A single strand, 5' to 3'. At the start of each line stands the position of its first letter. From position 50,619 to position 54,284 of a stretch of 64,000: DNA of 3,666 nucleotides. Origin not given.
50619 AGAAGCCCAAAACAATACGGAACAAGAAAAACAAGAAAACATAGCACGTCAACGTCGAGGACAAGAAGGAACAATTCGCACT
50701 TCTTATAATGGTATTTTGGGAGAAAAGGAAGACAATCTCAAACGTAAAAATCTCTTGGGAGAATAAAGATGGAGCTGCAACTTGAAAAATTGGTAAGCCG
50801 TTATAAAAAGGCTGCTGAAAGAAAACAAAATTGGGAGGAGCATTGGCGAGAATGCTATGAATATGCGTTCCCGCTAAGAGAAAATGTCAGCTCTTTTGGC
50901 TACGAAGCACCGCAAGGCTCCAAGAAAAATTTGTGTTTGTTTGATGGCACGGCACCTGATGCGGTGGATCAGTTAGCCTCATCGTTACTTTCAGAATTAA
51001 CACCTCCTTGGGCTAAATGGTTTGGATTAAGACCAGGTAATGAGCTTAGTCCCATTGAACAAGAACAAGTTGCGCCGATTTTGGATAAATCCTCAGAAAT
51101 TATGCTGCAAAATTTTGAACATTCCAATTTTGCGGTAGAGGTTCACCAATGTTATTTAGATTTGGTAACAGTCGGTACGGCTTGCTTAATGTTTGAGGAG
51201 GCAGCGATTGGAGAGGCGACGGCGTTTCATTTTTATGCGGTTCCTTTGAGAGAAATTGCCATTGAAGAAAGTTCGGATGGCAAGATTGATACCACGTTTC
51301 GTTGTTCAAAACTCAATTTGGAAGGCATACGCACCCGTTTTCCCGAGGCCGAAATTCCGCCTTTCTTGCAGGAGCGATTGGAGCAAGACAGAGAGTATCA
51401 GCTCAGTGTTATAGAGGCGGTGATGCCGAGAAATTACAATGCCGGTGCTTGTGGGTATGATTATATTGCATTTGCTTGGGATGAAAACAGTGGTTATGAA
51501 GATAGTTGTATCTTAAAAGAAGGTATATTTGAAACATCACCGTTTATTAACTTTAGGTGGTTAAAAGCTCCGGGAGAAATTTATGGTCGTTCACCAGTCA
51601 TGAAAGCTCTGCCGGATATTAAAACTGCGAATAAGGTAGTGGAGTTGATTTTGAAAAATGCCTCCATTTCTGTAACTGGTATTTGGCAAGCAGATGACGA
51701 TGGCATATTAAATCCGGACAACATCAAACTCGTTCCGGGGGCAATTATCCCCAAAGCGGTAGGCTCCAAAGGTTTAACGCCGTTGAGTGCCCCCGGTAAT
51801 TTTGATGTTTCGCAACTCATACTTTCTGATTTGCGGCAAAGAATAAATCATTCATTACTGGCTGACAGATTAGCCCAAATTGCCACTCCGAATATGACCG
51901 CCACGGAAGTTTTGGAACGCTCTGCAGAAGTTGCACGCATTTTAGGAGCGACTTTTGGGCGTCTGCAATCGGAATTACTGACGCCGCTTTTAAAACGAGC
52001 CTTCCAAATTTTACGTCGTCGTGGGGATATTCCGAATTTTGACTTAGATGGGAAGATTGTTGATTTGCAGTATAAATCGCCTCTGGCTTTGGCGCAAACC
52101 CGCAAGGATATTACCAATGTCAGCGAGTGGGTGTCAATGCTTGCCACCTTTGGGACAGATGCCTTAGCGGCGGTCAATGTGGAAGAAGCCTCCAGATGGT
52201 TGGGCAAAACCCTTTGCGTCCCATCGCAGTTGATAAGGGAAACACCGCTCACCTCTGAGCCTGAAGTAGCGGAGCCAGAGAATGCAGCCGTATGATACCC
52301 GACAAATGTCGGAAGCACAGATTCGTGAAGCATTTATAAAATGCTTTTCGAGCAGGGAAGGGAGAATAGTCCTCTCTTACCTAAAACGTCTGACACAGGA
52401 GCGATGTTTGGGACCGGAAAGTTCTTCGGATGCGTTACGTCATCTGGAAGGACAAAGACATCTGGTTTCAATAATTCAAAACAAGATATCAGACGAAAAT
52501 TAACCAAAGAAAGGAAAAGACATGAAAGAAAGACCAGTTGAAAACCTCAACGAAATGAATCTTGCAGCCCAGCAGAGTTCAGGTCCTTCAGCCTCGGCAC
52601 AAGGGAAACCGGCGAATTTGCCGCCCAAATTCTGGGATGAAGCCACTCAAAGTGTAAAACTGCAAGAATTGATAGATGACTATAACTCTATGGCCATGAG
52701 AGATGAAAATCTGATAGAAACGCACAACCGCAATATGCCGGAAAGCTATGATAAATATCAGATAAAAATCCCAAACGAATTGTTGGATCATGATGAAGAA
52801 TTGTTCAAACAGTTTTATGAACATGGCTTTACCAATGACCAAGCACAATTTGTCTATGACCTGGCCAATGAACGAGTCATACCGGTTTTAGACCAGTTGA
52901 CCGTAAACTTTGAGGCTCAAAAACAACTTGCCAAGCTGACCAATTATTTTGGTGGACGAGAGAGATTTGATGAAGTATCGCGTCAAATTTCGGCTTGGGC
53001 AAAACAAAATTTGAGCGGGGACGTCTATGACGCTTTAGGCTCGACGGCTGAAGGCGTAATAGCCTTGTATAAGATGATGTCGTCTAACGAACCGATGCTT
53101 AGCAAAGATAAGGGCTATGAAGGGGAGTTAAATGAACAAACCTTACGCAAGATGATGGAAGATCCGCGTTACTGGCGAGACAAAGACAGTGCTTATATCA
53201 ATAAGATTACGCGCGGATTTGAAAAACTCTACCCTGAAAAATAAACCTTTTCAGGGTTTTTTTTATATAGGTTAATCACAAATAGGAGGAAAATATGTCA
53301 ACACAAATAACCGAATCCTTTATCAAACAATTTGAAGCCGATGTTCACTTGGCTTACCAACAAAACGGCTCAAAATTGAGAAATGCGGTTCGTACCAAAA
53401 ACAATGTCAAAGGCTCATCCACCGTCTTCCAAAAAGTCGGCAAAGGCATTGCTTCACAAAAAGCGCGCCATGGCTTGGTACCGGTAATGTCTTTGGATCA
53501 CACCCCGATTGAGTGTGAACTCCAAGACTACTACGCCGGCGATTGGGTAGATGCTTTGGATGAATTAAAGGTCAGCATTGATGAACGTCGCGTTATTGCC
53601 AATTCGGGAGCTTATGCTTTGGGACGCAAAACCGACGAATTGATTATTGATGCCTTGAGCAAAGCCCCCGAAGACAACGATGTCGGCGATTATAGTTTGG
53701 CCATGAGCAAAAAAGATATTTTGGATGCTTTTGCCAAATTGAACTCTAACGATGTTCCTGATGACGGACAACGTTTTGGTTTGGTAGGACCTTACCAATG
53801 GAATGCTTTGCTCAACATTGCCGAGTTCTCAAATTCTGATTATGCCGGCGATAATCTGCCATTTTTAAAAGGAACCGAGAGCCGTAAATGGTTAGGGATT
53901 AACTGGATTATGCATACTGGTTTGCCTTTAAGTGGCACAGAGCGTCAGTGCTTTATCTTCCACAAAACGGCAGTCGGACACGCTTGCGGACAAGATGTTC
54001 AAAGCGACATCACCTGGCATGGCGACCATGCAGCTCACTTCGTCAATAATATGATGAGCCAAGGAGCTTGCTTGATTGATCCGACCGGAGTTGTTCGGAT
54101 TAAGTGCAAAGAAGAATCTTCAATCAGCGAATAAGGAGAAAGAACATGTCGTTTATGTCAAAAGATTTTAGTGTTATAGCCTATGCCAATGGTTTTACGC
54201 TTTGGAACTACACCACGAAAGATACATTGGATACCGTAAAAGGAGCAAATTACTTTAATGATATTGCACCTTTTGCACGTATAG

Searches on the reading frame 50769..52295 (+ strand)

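Call 42: search_protein_families(library=pfam, proteins=[window:50769-52295:+], max_evalue=0.01)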
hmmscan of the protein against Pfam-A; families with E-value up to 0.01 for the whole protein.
window:50769-52295:+ (508 aa): 1 family
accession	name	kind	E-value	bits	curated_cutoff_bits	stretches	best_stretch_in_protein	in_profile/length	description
PF12236.14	Head-tail_con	-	2e-137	459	27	1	7-489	3-489/489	Bacteriophage head to tail connecting protein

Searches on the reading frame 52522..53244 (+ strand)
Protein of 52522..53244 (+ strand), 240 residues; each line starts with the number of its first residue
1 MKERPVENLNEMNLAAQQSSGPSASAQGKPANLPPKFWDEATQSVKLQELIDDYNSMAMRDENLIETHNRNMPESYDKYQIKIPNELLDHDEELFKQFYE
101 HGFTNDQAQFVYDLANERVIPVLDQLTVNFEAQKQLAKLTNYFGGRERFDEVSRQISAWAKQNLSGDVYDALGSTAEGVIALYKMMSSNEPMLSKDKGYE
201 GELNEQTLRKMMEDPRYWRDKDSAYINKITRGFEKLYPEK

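Call 40: search_protein_families(library=pfam, proteins=[window:52522-53244:+], max_evalue=0.00001)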
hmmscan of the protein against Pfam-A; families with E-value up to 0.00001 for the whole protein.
window:52522-53244:+ (240 aa): 1 family
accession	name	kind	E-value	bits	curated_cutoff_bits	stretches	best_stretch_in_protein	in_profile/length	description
PF05396.16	Phage_T7_Capsid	-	5.3e-19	69.8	27.1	1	66-237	7-186/188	Phage T7 capsid assembly protein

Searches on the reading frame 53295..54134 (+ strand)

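Call 40: search_protein_families(library=pfam, proteins=[window:53295-54134:+], max_evalue=0.00001)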
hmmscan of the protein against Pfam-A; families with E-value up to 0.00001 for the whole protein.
window:53295-54134:+ (279 aa): 1 family
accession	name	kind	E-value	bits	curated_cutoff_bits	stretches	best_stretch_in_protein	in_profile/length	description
PF19821.5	Phage_capsid_2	-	1.4e-75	254.7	25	1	5-273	1-293/293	Phage capsid protein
